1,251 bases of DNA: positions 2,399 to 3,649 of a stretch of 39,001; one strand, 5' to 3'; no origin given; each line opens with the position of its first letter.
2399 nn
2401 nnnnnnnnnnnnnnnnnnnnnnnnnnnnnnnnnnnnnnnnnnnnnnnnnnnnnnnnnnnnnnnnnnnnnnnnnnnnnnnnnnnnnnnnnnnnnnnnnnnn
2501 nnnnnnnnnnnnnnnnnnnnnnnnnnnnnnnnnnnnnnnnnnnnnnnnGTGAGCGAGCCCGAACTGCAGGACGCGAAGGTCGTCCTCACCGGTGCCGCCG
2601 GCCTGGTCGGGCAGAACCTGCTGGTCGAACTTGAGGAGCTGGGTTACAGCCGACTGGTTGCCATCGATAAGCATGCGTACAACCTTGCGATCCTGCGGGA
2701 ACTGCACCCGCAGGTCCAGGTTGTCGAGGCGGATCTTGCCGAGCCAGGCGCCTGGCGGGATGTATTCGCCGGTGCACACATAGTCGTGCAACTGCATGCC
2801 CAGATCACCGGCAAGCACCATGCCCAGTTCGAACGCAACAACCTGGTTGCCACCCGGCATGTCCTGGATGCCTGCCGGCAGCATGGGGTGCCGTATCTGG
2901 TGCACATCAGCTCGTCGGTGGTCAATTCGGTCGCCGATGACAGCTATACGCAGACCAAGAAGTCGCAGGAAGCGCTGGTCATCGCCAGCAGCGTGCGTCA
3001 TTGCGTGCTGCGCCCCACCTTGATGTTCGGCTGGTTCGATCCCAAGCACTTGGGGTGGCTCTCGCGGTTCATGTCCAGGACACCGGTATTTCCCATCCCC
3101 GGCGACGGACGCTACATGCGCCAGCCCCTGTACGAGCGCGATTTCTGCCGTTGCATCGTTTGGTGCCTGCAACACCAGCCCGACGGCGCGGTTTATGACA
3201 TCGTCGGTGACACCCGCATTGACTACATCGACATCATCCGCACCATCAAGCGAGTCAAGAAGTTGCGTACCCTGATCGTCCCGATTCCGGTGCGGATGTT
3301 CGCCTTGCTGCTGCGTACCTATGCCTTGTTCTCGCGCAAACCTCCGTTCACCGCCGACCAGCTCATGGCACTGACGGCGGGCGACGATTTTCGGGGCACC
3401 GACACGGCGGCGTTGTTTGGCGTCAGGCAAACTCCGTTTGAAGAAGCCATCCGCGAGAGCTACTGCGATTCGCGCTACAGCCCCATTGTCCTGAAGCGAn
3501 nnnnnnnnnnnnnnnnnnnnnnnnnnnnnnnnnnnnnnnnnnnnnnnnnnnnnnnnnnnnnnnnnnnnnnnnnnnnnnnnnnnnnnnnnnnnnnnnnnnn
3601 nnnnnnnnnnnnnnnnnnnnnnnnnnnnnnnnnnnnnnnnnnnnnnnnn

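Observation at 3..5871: Mycobacterial-type decaprenyl-phospho-arabinose (DPA) pathway operon in a Gram-negative LPS locus, extended by three extra tailoring genes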

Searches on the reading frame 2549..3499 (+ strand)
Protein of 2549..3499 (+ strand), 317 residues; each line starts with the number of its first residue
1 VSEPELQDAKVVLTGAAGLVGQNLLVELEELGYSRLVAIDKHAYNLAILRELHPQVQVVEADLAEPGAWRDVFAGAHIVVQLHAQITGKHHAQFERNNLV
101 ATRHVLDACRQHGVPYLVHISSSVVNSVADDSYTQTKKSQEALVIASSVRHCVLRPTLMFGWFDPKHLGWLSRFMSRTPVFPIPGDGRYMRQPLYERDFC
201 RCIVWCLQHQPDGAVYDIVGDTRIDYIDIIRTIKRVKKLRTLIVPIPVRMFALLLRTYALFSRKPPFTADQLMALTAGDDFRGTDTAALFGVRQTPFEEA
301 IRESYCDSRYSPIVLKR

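Call 5: search_protein_families(library=pfam, proteins=[window:2549-3499:+], max_evalue=0.01)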
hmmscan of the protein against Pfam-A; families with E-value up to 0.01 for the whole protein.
window:2549-3499:+ (317 aa): 7 families
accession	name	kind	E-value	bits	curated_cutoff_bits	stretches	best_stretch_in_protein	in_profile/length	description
PF01370.27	Epimerase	-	9.6e-22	78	20.9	1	11-218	1-239/240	NAD dependent epimerase/dehydratase family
PF01073.25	3Beta_HSD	-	9.6e-14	51.5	22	1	12-150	1-143/280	3-beta hydroxysteroid dehydrogenase/isomerase family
PF13460.12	NAD_binding_10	-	1.5e-11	45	27.2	1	15-157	1-144/184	NAD(P)H-binding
PF07993.18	NAD_binding_4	-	4.5e-08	33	20.1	1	35-129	41-144/258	Male sterility protein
PF04321.23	RmlD_sub_bind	-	9.9e-07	28.5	27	1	10-186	2-178/287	RmlD substrate binding domain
PF16363.11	GDP_Man_Dehyd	-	2.3e-05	24.4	27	1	13-124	2-131/332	GDP-mannose 4,6 dehydratase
PF02719.21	Polysacc_synt_2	-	7.4e-05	22.5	20.2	1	11-148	1-153/293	Polysaccharide biosynthesis protein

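Call 6: search_protein_families(library=ncbifam, proteins=[window:2549-3499:+], max_evalue=0.01)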
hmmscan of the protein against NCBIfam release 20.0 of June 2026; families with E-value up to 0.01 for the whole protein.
window:2549-3499:+ (317 aa): 21 families
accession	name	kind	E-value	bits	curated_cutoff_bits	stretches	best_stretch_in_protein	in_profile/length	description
NF042422.1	oxyalk_red_OleD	equivalog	7.7e-13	48.5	580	1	10-126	2-114/329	2-alkyl-3-oxoalkanoate reductase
TIGR03466.1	HpnA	hypoth_equivalog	1.6e-12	47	367.65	1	10-138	2-129/327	hopanoid-associated sugar epimerase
TIGR01181.1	dTDP_gluc_dehyt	equivalog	3.7e-12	46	365.1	2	181-235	205-259/321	dTDP-glucose 4,6-dehydratase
NF043036.1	ErythonDh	equivalog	1.3e-08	34.4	325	1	10-124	2-126/321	D-erythronate dehydrogenase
NF042423.1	oxyalk_red_Shew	equivalog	3.1e-08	33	580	1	9-130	9-126/331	2-alkyl-3-oxoalkanoate reductase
TIGR02197.1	heptose_epim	equivalog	6.2e-08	32.2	274.6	1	11-136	1-128/316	ADP-glyceromanno-heptose 6-epimerase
NF050030.1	thlkprotThyD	equivalog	1.6e-07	30.9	400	1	10-123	2-122/305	thylakoid membrane protein ThyD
TIGR01179.1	galE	equivalog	3.4e-07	29.4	262.3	1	10-131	1-130/332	UDP-glucose 4-epimerase GalE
NF041293.1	G6PDh_Azf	equivalog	3.5e-07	29.9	400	1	8-125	2-118/252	NAD-dependent glucose-6-phosphate dehydrogenase Azf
NF006565.0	PRK09072.1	equivalog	1.2e-06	28.2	238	1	6-94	3-92/265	SDR family oxidoreductase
TIGR01214.1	rmlD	equivalog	2.4e-06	26.9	224.05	1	10-241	1-230/285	dTDP-4-dehydrorhamnose reductase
TIGR04180.1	EDH_00030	hypoth_equivalog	3.1e-05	23.2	475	1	11-129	1-128/297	NAD-dependent 4,6-dehydratase LegB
NF007490.0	PRK10084.1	subfamily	0.00016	20.7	649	0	181-236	221-276/361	dTDP-glucose 4,6-dehydratase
NF047837.1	UDPAcbARedWbcJ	equivalog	0.00018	20.6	500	0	10-149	2-119/372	UDP-2-acetamido-2,6-beta-L-arabino-hexul-4-ose reductase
NF052578.1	StrlDmthSdmBMthl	equivalog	0.00033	20.5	600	1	12-124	4-115/328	sterol demethylase protein SdmB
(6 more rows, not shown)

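Call 44: search_solved_structures(query=window:2549-3499:+, max_evalue=0.001)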
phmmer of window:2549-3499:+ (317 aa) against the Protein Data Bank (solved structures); distinct sequences matched with E-value up to 0.001: 40.
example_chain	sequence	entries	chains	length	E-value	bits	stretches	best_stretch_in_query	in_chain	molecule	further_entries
8shh_A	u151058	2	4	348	1.7e-09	40.5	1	10-133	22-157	dTDP-glucose 4,6-dehydratase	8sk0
5xtb_J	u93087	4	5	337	2.5e-09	39.9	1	12-278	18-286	NADH dehydrogenase [ubiquinone] 1 alpha subcomplex subunit 9, mitochondrial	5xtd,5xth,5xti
9ti4_J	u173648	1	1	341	2.6e-09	39.8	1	12-278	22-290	NADH dehydrogenase [ubiquinone] 1 alpha subcomplex subunit 9, mitochondrial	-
9cwt_J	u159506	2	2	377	3.6e-09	39.4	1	12-278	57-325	NADH dehydrogenase [ubiquinone] 1 alpha subcomplex subunit 9, mitochondrial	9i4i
7ar7_P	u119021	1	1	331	1.1e-08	37.8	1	12-225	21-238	NADH dehydrogenase [ubiquinone] 1 alpha subcomplex subunit 9, mitochondrial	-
7a23_T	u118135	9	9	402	2e-08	37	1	12-224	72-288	39kDa | NADH dehydrogenase [ubiquinone] 1 alpha subcomplex subunit 9, mitochondrial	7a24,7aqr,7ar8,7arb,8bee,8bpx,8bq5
6g2j_P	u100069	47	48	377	5.5e-08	35.5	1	12-298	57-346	NADH dehydrogenase [ubiquinone] 1 alpha subcomplex subunit 9, mitochondrial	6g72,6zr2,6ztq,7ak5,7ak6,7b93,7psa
7v2d_J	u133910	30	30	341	1e-07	34.6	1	12-278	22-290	NADH dehydrogenase [ubiquinone] 1 alpha subcomplex subunit 9, mitochondrial | NADH dehydrogenase ubiquinone 1 alpha subcomplex subunit 9, mitochondrial | NADH:u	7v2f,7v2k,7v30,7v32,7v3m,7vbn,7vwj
7w2k_J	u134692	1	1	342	1e-07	34.6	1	12-278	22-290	NADH:ubiquinone oxidoreductase subunit A9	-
7v2c_J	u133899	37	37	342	1e-07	34.6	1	12-278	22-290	NADH dehydrogenase [ubiquinone] 1 alpha subcomplex subunit 9, mitochondrial | NADH dehydrogenase ubiquinone 1 alpha subcomplex subunit 9, mitochondrial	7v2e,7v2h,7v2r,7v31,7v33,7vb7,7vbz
9buh_L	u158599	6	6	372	1.3e-07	34.2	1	12-278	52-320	NADH dehydrogenase [ubiquinone] 1 alpha subcomplex subunit 9, mitochondrial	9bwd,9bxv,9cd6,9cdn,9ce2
7vxu_J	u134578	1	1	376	1.4e-07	34.2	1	12-278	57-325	NADH dehydrogenase ubiquinone 1 alpha subcomplex subunit 9, mitochondrial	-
5gpn_p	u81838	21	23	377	1.4e-07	34.2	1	12-278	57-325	NADH dehydrogenase [ubiquinone] 1 alpha subcomplex subunit 9 | NADH dehydrogenase [ubiquinone] 1 alpha subcomplex subunit 9, mitochondrial | NADH:ubiquinone oxi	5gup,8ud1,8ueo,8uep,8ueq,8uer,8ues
8du1_A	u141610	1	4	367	3e-07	33.1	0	172-233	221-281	dTDP-glucose 4,6-dehydratase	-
9g83_P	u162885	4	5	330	4.8e-07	32.4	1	11-247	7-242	NAD-dependent epimerase/dehydratase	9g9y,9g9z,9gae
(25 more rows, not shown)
